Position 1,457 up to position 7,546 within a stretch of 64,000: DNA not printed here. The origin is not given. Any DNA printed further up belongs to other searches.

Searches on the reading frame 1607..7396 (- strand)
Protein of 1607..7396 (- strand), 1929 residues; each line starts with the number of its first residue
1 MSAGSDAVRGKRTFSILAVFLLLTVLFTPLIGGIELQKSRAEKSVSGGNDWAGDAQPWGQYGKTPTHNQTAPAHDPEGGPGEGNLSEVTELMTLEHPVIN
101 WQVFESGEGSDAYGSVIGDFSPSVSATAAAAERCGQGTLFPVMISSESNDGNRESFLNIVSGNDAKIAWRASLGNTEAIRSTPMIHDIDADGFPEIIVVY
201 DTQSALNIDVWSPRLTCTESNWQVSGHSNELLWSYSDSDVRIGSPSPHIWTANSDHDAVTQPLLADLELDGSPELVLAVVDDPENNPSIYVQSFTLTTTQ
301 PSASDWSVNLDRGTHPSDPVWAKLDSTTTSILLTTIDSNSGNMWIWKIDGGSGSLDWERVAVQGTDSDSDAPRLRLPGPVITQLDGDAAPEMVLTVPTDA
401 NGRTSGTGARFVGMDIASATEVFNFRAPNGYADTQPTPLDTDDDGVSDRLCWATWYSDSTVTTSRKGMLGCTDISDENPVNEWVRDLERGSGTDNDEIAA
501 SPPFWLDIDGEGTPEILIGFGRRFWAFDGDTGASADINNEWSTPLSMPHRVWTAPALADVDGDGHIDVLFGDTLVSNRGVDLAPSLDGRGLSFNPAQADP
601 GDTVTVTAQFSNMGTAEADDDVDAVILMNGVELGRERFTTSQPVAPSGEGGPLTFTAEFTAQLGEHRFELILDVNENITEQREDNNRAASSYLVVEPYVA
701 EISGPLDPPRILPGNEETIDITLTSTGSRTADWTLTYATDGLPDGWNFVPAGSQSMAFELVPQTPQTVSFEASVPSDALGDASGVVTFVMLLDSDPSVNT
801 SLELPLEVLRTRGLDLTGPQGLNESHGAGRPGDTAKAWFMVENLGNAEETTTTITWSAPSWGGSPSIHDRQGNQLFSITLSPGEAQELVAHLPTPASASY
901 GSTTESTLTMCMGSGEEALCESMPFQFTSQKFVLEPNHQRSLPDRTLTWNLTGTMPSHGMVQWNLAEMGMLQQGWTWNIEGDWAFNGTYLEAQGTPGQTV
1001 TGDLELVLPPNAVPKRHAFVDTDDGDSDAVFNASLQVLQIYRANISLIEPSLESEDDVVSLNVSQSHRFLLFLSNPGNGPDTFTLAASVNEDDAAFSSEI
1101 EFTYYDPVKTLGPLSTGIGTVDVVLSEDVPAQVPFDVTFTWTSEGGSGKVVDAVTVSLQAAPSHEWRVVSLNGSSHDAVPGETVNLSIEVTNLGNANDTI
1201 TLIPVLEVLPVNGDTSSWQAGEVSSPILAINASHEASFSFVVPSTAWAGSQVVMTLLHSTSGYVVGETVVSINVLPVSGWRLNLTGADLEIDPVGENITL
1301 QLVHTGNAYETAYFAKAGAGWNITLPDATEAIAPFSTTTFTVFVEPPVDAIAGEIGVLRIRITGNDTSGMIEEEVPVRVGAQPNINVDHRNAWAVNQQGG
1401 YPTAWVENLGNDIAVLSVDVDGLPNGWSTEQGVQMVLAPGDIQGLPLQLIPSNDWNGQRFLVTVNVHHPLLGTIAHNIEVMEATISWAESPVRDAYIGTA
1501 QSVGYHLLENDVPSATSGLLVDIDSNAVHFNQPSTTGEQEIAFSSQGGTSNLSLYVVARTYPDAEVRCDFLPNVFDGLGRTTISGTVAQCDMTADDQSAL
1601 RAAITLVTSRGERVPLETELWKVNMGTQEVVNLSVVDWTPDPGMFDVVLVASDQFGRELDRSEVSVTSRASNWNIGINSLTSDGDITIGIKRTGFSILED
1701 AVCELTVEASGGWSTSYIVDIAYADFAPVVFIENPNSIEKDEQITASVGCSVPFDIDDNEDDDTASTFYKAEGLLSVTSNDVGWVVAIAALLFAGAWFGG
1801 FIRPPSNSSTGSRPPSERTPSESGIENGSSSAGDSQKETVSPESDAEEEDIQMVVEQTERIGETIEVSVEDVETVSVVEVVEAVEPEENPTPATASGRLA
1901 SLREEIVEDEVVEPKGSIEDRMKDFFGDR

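Call 67: search_protein_families(library=pfam, proteins=[window:1607-7396:-], max_evalue=0.00001)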
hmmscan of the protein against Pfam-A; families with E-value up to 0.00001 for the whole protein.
window:1607-7396:- (1929 aa): 2 families
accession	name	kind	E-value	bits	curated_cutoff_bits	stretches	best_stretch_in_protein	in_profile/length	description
PF07705.17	CARDB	-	1.2e-08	35.5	22.7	1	592-688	9-99/101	CARDB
PF10633.15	NPCBM_assoc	-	9.4e-07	29.4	24.4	0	713-779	3-65/78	NPCBM-associated, NEW3 domain of alpha-galactosidase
